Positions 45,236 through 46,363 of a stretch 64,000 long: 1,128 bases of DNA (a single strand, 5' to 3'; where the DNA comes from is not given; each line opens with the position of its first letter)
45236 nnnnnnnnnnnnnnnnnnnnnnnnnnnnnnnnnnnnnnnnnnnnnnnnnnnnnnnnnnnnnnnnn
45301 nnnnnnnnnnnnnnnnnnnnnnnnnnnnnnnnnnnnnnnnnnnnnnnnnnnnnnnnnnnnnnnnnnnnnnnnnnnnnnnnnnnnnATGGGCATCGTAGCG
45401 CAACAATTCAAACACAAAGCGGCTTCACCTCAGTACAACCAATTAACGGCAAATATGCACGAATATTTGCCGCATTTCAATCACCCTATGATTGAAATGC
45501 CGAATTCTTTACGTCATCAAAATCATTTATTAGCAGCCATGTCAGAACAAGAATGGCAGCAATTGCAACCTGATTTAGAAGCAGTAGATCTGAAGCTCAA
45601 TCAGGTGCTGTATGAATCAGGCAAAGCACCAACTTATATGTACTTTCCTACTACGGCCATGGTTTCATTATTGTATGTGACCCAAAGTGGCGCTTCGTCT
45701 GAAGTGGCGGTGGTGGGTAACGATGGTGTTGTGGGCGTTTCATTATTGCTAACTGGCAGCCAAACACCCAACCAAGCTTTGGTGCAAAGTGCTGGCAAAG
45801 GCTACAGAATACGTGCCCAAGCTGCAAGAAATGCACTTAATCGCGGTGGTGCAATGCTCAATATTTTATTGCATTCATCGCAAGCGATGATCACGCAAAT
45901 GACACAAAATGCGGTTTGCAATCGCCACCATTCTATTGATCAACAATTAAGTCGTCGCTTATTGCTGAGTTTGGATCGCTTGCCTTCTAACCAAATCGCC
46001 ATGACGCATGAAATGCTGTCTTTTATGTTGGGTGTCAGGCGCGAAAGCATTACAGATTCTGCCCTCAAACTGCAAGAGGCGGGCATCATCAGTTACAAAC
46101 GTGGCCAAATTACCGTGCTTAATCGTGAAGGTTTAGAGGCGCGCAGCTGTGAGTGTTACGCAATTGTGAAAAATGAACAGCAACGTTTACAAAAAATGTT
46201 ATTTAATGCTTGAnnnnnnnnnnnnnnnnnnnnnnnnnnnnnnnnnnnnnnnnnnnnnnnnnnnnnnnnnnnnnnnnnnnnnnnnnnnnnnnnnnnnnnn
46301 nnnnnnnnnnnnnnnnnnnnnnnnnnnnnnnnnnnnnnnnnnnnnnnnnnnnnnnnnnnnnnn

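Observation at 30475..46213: Candidate uncharacterised Crp/Fnr regulon: five TGTRCG-N4-CGYACA palindromes at class II promoter spacing, including one facing the regulator gene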

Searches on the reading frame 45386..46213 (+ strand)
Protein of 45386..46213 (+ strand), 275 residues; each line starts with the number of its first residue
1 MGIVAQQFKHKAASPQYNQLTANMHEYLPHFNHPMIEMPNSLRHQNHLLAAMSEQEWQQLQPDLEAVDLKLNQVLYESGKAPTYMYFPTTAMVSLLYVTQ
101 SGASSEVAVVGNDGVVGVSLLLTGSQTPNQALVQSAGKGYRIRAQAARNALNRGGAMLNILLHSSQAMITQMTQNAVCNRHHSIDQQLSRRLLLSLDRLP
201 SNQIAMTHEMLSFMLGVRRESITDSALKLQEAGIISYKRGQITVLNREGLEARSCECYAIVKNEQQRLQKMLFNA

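Call 10: search_protein_families(library=pfam, proteins=[window:45386-46213:+])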
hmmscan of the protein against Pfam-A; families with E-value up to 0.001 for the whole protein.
window:45386-46213:+ (275 aa): 2 families
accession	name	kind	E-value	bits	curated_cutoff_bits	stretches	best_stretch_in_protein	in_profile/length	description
PF13545.12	HTH_Crp_2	-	1.4e-11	44.7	27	1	191-252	5-69/70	Crp-like helix-turn-helix domain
PF00027.35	cNMP_binding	-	5.1e-08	33.2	27.5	1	69-152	4-87/89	Cyclic nucleotide-binding domain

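Call 11: search_protein_families(library=ncbifam, proteins=[window:45386-46213:+])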
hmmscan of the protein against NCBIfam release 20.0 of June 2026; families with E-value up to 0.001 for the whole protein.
window:45386-46213:+ (275 aa): 0 families

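Call 12: find_homologous_proteins(query=window:45386-46213:+)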
Query window:45386-46213:+ (275 aa): 8000 proteins with E <= 0.001 among 8000 candidates; the best 120 are listed.
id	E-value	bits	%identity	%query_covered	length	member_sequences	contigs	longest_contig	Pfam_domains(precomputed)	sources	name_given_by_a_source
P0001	9.4e-175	597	100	100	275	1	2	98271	PF13545.13,PF00027.36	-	-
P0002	1.3e-128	446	75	100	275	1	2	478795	PF13545.13,PF00027.36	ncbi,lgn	-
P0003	1.7e-116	406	79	86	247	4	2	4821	PF13545.13,PF00027.36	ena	-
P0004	3.9e-116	405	80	85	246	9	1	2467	PF13545.13,PF00027.36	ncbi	-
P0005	1.4e-115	403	80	85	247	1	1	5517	PF13545.13,PF00027.36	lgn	-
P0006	3.9e-115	402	78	87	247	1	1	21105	PF13545.13,PF00027.36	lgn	-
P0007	4.7e-115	401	80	85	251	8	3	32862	PF13545.13,PF00027.36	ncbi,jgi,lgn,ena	-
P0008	2.0e-114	399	70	100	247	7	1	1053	PF13545.13,PF00027.36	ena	-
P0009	2.8e-114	399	79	85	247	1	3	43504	PF13545.13,PF00027.36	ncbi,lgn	-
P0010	4.4e-114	398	79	85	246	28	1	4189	PF13545.13,PF00027.36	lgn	-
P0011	8.5e-114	397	79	85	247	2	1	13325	PF13545.13,PF00027.36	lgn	-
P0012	1.2e-113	397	79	85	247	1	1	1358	PF13545.13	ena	-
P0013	3.3e-113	395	79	85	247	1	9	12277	PF13545.13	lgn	-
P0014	4.4e-113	395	77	85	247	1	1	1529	PF13545.13,PF00027.36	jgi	jgi:CRP-like cAMP-binding protein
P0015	5.8e-113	395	78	85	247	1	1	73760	PF13545.13,PF00027.36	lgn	-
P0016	6.3e-113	394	80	82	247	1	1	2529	PF13545.13,PF00027.36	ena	-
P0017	2.1e-112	393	74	87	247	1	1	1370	PF13545.13,PF00027.36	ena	-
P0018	6.0e-112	391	74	87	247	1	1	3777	PF13545.13,PF00027.36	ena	-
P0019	8.1e-112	391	75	88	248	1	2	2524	PF13545.13,PF00027.36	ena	-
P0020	8.3e-112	391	77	85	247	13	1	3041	PF13545.13,PF00027.36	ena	-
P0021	8.6e-112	391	75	88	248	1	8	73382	PF13545.13,PF00027.36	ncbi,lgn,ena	-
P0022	1.6e-111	390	73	92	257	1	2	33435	PF13545.13,PF00027.36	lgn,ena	-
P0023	1.8e-111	390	77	85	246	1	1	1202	PF13545.13,PF00027.36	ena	-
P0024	1.8e-111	390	77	85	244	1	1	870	PF13545.13,PF00027.36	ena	-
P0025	2.2e-111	389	75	88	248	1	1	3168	PF13545.13,PF00027.36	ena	-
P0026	2.6e-111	389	75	87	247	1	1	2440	PF13545.13,PF00027.36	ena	-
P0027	4.5e-111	388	75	88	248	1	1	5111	PF13545.13,PF00027.36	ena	-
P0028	9.7e-111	387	76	85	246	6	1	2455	PF13545.13,PF00027.36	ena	-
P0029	1.1e-110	387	76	85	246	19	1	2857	PF13545.13,PF00027.36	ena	-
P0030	1.4e-110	387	74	87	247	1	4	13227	PF13545.13,PF00027.36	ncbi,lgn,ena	-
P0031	4.5e-110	385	73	91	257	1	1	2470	PF13545.13,PF00027.36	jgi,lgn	-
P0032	6.9e-110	384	76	85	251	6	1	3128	PF13545.13,PF00027.36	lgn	-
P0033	1.7e-109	383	74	87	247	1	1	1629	PF13545.13,PF00027.36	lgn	-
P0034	2.1e-109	383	75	85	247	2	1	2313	PF13545.13,PF00027.36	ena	-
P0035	5.7e-109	381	74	87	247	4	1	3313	PF13545.13,PF00027.36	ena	-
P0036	7.2e-109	381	73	90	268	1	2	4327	PF13545.13,PF00027.36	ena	-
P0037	1.1e-108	381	76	82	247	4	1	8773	PF13545.13,PF00027.36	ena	-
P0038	1.3e-108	380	73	90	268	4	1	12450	PF13545.13,PF00027.36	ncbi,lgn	-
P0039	1.5e-108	380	72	87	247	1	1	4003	PF13545.13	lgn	-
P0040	2.0e-108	380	74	85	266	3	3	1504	PF13545.13,PF00027.36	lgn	-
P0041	2.5e-108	379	71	91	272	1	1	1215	PF13545.13,PF00027.36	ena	-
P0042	3.8e-108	379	73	87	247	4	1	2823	PF13545.13,PF00027.36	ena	-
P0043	4.3e-108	379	74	87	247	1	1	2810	PF13545.13,PF00027.36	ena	-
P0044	5.0e-108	378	73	87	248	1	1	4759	PF13545.13,PF00027.36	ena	-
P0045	5.3e-108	378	73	86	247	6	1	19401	PF13545.13,PF00027.36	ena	-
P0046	7.3e-108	378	74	87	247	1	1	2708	PF13545.13,PF00027.36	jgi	-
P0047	1.2e-107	377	73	87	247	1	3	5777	PF13545.13,PF00027.36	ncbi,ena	-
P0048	1.2e-107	377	74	85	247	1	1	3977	PF13545.13,PF00027.36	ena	-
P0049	1.3e-107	377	75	83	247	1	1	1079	PF13545.13,PF00027.36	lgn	-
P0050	1.9e-107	376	75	86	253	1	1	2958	PF13545.13,PF00027.36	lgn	-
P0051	2.4e-107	376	69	91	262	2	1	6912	PF13545.13,PF00027.36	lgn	-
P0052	2.5e-107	376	73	87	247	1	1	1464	PF13545.13,PF00027.36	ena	-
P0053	3.6e-107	376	73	87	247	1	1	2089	PF13545.13,PF00027.36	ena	-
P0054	4.6e-107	375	69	91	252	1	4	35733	PF13545.13,PF00027.36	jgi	jgi:CRP-like cAMP-binding protein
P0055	5.1e-107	375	73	87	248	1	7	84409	PF13545.13,PF00027.36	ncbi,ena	-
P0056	5.4e-107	375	73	86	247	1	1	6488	PF13545.13,PF00027.36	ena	-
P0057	5.5e-107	375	73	87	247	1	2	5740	PF13545.13,PF00027.36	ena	-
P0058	7.4e-107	375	75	84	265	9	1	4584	PF13545.13,PF00027.36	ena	-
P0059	7.6e-107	374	73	86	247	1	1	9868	PF13545.13,PF00027.36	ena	-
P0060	7.9e-107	374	74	85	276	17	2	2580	PF13545.13,PF00027.36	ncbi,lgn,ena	-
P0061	9.4e-107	374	72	87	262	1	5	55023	PF13545.13,PF00027.36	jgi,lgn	jgi:CRP-like cAMP-binding protein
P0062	1.3e-106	374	69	92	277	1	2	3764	PF13545.13,PF00027.36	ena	-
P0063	1.9e-106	373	72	90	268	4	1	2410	PF13545.13,PF00027.36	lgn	-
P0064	2.1e-106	373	75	83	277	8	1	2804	PF13545.13,PF00027.36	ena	-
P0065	2.6e-106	373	71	88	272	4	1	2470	PF13545.13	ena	-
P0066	3.2e-106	372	68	92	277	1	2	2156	PF13545.13,PF00027.36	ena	-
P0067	3.5e-106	372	68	92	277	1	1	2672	PF13545.13,PF00027.36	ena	-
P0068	3.5e-106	372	69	92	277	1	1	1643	PF13545.13,PF00027.36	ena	-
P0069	4.1e-106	372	74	85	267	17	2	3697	PF13545.13,PF00027.36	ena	-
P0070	4.4e-106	372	68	92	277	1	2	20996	PF13545.13,PF00027.36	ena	-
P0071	4.7e-106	372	68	92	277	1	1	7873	PF13545.13,PF00027.36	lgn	-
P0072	5.0e-106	372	68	92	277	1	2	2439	PF13545.13,PF00027.36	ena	-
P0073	6.3e-106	371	71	88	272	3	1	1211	PF13545.13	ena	-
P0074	8.1e-106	371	71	87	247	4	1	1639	PF13545.13,PF00027.36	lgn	-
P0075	8.2e-106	371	74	85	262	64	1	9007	PF13545.13,PF00027.36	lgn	-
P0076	1.1e-105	371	71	88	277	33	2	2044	PF13545.13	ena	-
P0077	1.2e-105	371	73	85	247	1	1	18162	PF13545.13,PF00027.36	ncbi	ncbi:MAG: Crp/Fnr family transcriptional regulator [Methylophilus sp.]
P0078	1.8e-105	370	72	90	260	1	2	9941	PF13545.13,PF00027.36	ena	-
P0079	2.2e-105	370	68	92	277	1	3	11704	PF13545.13,PF00027.36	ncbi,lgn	-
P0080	2.3e-105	370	74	85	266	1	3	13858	PF13545.13,PF00027.36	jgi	jgi:CRP-like cAMP-binding protein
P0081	6.1e-105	368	72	90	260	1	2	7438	PF13545.13,PF00027.36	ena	-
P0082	6.8e-105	368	73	83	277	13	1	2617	PF13545.13,PF00027.36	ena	-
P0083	7.9e-105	368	73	83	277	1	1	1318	PF13545.13,PF00027.36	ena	-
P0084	1.1e-104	367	71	87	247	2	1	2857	PF13545.13,PF00027.36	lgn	-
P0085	1.2e-104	367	69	88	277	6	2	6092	PF13545.13,PF00027.36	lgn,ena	-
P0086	1.8e-104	367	65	99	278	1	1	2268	PF13545.13,PF00027.36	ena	-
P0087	2.3e-104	366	71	85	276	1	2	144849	PF13545.13,PF00027.36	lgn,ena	-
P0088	2.6e-104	366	73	83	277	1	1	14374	PF13545.13,PF00027.36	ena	-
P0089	5.4e-104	365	71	87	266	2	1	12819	PF13545.13,PF00027.36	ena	-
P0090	8.9e-104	364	69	94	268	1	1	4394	PF13545.13,PF00027.36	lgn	-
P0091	1.1e-103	364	65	99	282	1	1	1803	PF13545.13,PF00027.36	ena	-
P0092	1.1e-103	364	65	99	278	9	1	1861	PF13545.13,PF00027.36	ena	-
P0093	1.3e-103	364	65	99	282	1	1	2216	PF13545.13,PF00027.36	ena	-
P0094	3.0e-103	363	65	99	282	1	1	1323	PF13545.13,PF00027.36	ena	-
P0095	1.8e-102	360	72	83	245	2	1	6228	PF13545.13,PF00027.36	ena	-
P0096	2.2e-102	360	73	82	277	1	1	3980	PF13545.13,PF00027.36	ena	-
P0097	3.9e-102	359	72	83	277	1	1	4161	PF13545.13,PF00027.36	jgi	-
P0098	6.4e-102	358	72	82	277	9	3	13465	PF13545.13,PF00027.36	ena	-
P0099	1.0e-101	358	72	83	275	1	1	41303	PF13545.13,PF00027.36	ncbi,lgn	-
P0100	1.4e-101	357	71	83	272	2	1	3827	PF13545.13,PF00027.36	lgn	-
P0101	1.5e-101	357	73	82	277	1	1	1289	PF13545.13,PF00027.36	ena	-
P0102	1.7e-101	357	73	82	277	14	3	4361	PF13545.13,PF00027.36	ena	-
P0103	2.8e-101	356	73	82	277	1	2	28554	PF13545.13,PF00027.36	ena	-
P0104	3.1e-101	356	71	85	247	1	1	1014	PF13545.13,PF00027.36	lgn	-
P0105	3.6e-101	356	73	82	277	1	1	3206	PF13545.13,PF00027.36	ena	-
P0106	3.8e-101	356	73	82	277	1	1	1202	PF13545.13,PF00027.36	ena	-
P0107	7.1e-101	355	71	85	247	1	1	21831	PF13545.13,PF00027.36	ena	-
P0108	7.9e-101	355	71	85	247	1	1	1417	PF13545.13,PF00027.36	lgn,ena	-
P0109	2.0e-100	353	74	83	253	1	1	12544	PF13545.13,PF00027.36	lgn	-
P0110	4.8e-100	352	72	84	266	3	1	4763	PF13545.13,PF00027.36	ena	-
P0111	8.1e-100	351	71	85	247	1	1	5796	PF13545.13,PF00027.36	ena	-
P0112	8.1e-100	351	71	83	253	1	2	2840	PF13545.13,PF00027.36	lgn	-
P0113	9.4e-100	351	72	83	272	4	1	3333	PF13545.13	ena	-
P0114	4.8e-99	349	71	83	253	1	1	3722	PF13545.13,PF00027.36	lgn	-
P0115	4.8e-99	349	68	87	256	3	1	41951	PF13545.13,PF00027.36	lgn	-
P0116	4.9e-99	349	69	85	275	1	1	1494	PF13545.13,PF00027.36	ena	-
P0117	6.1e-99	349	67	90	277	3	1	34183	PF13545.13,PF00027.36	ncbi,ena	-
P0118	6.5e-99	349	73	84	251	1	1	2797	PF13545.13,PF00027.36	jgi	jgi:CRP-like cAMP-binding protein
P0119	7.6e-99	348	70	85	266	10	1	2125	PF13545.13,PF00027.36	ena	-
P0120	9.8e-99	348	68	84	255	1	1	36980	PF13545.13,PF00027.36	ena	-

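Call 14: find_related_loci(query=window:45386-46213:+, collection=genome_contigs, flank=10000)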
Query window:45386-46213:+ (275 aa) in genome_contigs; peptide patterns used: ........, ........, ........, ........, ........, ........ (x = any residue, [..] = any of these).
598 stretches matched a pattern (row limit reached: there are more); 119 encode a relative of the query (tblastn E <= 1e-3); the best 80 are kept; 80 distinct loci.
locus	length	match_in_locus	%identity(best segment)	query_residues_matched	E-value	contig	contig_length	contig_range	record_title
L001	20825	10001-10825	75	1-275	2e-131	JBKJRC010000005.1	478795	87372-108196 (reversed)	MAG: Methylotenera sp. isolate ant_bin.52 S1Ck117_5364079_flag_0_multi_226.0124_len_478795, whole genome shotgun sequenc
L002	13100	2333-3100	72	23-275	3e-112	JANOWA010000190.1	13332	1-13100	MAG: Methylotenera sp. isolate VAR_35_metabat_510 VAR_35_k141_2323304, whole genome shotgun sequence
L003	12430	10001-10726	75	37-275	1e-111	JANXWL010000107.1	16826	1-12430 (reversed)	MAG: Methylotenera sp. isolate GL140_1_metabat_77 GL140_1_k141_1574213, whole genome shotgun sequence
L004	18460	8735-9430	75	44-275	1e-108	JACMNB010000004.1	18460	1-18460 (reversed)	MAG: Methylotenera sp. isolate LF-bin-133 FL-bin-133-contig-k141_140634, whole genome shotgun sequence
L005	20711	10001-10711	79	39-275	5e-108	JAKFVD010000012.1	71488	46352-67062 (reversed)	MAG: Methylotenera sp. isolate D2_Bin_10 D2_0000055, whole genome shotgun sequence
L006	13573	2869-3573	79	41-275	6e-115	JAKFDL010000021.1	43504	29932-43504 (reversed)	MAG: Methylotenera sp. isolate LC046 contig-124_656, whole genome shotgun sequence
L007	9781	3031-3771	66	15-271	2e-100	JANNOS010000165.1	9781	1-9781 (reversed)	MAG: Methylophilaceae bacterium isolate SOY_34_metabat_293 SOY_34_k141_3585223, whole genome shotgun sequence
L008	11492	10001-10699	60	34-268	6e-94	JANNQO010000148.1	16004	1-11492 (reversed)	MAG: Rubrivivax sp. isolate SOY_31_metabat_440 SOY_31_k141_1394809, whole genome shotgun sequence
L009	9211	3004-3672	60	45-267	2e-91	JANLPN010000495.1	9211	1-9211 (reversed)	MAG: Betaproteobacteria bacterium isolate OTE_38_metabat_342 OTE_38_k141_1907631, whole genome shotgun sequence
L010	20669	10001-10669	61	46-268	4e-91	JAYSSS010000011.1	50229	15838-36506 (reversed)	MAG: Ideonella sp. isolate GFS_12224 GFS_12224_10, whole genome shotgun sequence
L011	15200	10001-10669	58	46-268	1e-90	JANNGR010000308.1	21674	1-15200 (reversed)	MAG: Betaproteobacteria bacterium isolate SOY_6_C_metabat_398_sub SOY_6_C_k141_5293297, whole genome shotgun sequence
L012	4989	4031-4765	56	29-271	5e-88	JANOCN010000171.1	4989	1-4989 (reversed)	MAG: Betaproteobacteria bacterium isolate VAR_17_metabat_379 VAR_17_k141_812014, whole genome shotgun sequence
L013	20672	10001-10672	60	45-268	1e-86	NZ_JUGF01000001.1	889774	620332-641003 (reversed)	Methylotenera versatilis 7 K370DRAFT_unitig_1_quiver.1_C, whole genome shotgun sequence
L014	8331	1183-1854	58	45-268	3e-86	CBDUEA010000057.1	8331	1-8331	MAG TPA_asm: uncultured Polaromonas sp. isolate ERR2919993_metabat2_1 genome assembly, contig: ERZ25071635.326, whole ge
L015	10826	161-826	59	46-268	1e-85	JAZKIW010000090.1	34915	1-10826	MAG: Pseudomonadota bacterium isolate ADI_DC_SW_02_SPN_11032020-bin065 DCSW02SPN_B065_0_000000000090, whole genome shotg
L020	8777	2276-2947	55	45-268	5e-81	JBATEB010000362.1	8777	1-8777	MAG: Burkholderiales bacterium isolate MFD10090_ilm_asm_bin12 k127_158976, whole genome shotgun sequence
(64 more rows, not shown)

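Call 18: search_solved_structures(query=window:45386-46213:+, max_evalue=0.01, show_alignments=2)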
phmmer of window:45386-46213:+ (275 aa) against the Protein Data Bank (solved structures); distinct sequences matched with E-value up to 0.01: 3.
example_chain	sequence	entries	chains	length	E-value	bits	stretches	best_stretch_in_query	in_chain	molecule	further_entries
2xgx_A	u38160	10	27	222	9.8e-05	25.3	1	45-250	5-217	GLOBAL NITROGEN REGULATOR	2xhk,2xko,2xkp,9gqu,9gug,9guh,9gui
3dv8_A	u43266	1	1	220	0.00029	23.8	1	183-252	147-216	transcriptional regulator, Crp/Fnr family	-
2pqq_A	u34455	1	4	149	0.0083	19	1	43-128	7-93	Putative transcriptional regulator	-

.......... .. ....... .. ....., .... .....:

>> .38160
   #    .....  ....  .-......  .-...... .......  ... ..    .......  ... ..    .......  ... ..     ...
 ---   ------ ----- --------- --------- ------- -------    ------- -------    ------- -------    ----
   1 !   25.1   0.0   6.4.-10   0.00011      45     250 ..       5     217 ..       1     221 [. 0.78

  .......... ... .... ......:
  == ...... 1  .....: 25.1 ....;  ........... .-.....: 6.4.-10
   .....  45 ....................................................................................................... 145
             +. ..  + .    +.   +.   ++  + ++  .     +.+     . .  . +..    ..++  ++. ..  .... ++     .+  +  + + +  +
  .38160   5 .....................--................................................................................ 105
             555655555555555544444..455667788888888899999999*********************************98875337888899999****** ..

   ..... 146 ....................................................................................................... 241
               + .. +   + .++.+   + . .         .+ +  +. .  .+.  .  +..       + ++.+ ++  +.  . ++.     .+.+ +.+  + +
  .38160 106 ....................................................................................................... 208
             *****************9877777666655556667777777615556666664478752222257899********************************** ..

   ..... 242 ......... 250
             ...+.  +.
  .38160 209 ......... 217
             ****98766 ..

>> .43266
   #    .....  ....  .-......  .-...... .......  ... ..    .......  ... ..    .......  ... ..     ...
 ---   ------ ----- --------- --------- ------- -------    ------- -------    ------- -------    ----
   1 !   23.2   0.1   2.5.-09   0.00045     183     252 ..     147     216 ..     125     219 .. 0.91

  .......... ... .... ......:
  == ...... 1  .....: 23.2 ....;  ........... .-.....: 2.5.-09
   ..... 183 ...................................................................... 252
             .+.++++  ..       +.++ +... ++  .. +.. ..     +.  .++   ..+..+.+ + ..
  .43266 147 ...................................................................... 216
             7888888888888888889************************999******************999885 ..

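Call 60: search_protein_families(library=pfam, proteins=[L020:3510-3908:+, L005:3349-5148:-, L003:2045-2356:+], max_evalue=0.01)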
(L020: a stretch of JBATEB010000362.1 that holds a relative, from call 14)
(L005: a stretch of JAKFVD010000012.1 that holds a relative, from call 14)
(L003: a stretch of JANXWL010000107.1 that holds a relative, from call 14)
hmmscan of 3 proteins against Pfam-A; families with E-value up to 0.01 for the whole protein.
L020:3510-3908:+ (132 aa): 1 family
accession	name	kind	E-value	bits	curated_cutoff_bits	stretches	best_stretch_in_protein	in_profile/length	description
PF04972.22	BON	-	3.5e-20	72.5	27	1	65-131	1-67/69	BON domain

L005:3349-5148:- (599 aa): 8 families
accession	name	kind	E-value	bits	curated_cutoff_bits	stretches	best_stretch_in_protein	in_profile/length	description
PF00563.25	EAL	-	5.4e-74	249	31.3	1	348-582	2-235/236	EAL domain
PF00990.26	GGDEF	-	7.8e-54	182.2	23.8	1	171-328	1-161/161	Diguanylate cyclase, GGDEF domain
PF00989.32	PAS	-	4.1e-15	56.2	22.6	1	47-157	7-113/113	PAS fold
PF08448.16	PAS_4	-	1e-09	39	23.1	1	47-159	1-107/110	PAS fold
PF13426.13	PAS_9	-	2.4e-09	37.9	27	1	51-158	1-102/103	PAS domain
PF08447.18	PAS_3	-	0.00015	22.4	25.6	1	65-153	3-88/89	PAS fold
PF13188.13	PAS_8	-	0.00066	19.9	21.8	1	46-94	6-51/65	PAS domain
PF24898.2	GGDEF_GdpP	-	0.0063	17.2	30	0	209-325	2-112/126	Cyclic-di-AMP phosphodiesterase GdpP-like, GGDEF domain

L003:2045-2356:+ (103 aa): 1 family
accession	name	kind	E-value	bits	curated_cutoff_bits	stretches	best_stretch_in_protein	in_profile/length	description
PF01391.23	Collagen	-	1.8e-08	34.4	27.2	1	40-86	9-55/60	Collagen triple helix repeat (20 copies)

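Call 77: predict_structure(alignment_id=A3)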
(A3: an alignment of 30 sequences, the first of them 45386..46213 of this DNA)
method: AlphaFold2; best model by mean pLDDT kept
length: 275 residues; sequences in the alignment: 30
mean_pLDDT: 59.9   pTM: 0.44
mean pLDDT of the five models: 59.9, 58.0, 55.6, 55.0, 44.1
residues with pLDDT >= 90: 9; 70-90: 62; 50-70: 133; < 50: 71
segments of 3 or more residues with pLDDT < 50: 1-38, 88-92, 106-121, 134-137
pLDDT, mean of each block of 10 residues (from residue 1): 33 30 31 44 53 67 66 59 55 55 50 41 50 49 58 56 59 62 83 75 74 72 88 87 87 76 64 46
secondary structure, 60 per line:
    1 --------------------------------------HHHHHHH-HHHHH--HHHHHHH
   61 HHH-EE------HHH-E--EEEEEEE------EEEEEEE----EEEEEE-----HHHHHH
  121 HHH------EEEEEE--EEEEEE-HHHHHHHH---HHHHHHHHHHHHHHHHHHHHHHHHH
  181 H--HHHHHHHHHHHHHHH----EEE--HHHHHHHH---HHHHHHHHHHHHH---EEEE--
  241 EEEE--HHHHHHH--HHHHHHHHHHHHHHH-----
elements in order: H39-45 H47-51 H54-63 E80-86 E93-99 E104-109 H115-123 E130-135 E138-143 H145-152 H156-181 H184-198 E203-205 H208-215 H219-231 E235-238 E241-244 H247-253 H256-270

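Call 79: fold_search(model_id=the predicted structure, library=pdb)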
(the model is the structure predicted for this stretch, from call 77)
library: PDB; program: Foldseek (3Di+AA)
matches with E <= 10: 1587; with E <= 0.001: 29
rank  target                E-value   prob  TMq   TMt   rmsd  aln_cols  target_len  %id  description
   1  3dv8                  5.0e-05  1.00  0.33  0.41   5.3       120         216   22  Crystal structure of a putative transcriptional regulator of the crp/fnr family (eubrec_1222) from eubacterium rectale a (released 2008-08-05)
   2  9day_A                1.3e-04  1.00  0.31  0.35   7.1       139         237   17  Crystal Structure of the Transcriptional Regulator HcpR from Porphyromonas Gingivalis (released 2026-01-28)
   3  4ev0_A                1.5e-04  1.00  0.26  0.33  16.5       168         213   17  Crystal Structure of Thermus thermophilus Catabolite Activator Protein (released 2012-06-20)
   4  5w5a_B                1.7e-04  1.00  0.34  0.41   5.1       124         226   19  Crystal structure of Mycobacterium tuberculosis CRP-FNR family transcription factor Cmr (Rv1675c) (released 2017-12-13)
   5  9gui_B                1.8e-04  1.00  0.38  0.48   9.2       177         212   21  Crystal structure of transcription factor NtcA from Synechococcus elongatus in complex with its target DNA. (released 2025-03-12)
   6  4byy_A                2.4e-04  1.00  0.40  0.48  10.7       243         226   12  Apo GlxR (released 2014-07-30)
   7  5w5a_A                2.7e-04  1.00  0.34  0.41   4.8       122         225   20  Crystal structure of Mycobacterium tuberculosis CRP-FNR family transcription factor Cmr (Rv1675c) (released 2017-12-13)
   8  9gui_A                2.7e-04  1.00  0.38  0.48   9.3       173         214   22  Crystal structure of transcription factor NtcA from Synechococcus elongatus in complex with its target DNA. (released 2025-03-12)
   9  4ev0_D                2.7e-04  1.00  0.25  0.31  16.8       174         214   17  Crystal Structure of Thermus thermophilus Catabolite Activator Protein (released 2012-06-20)
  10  9guk_A                3.3e-04  1.00  0.40  0.50   9.3       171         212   23  Crystal structure of transcription factor NtcA from Synechococcus elongatus in complex with its transcriptional co- ac (released 2025-03-12)
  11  3i54_A                3.5e-04  1.00  0.37  0.45   3.4       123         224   15  Crystal structure of MtbCRP in complex with cAMP (released 2009-09-08)
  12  2xgx_B                4.0e-04  1.00  0.40  0.50   9.2       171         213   23  Crystal structure of transcription factor NtcA from Synechococcus elongatus (mercury derivative) (released 2010-08-18)
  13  4a2u_H                4.2e-04  1.00  0.43  0.51  10.4       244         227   11  CRP(CAP) from Myco. Tuberculosis, with cAMP (released 2012-10-10)
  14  7pzb_A                4.7e-04  1.00  0.40  0.47   9.4       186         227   17  Structure of the Clr-cAMP-DNA complex (released 2022-11-02)
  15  7pza_A                5.0e-04  1.00  0.40  0.48   9.2       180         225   17  Structure of the Clr-cAMP-DNA complex (released 2022-11-02)
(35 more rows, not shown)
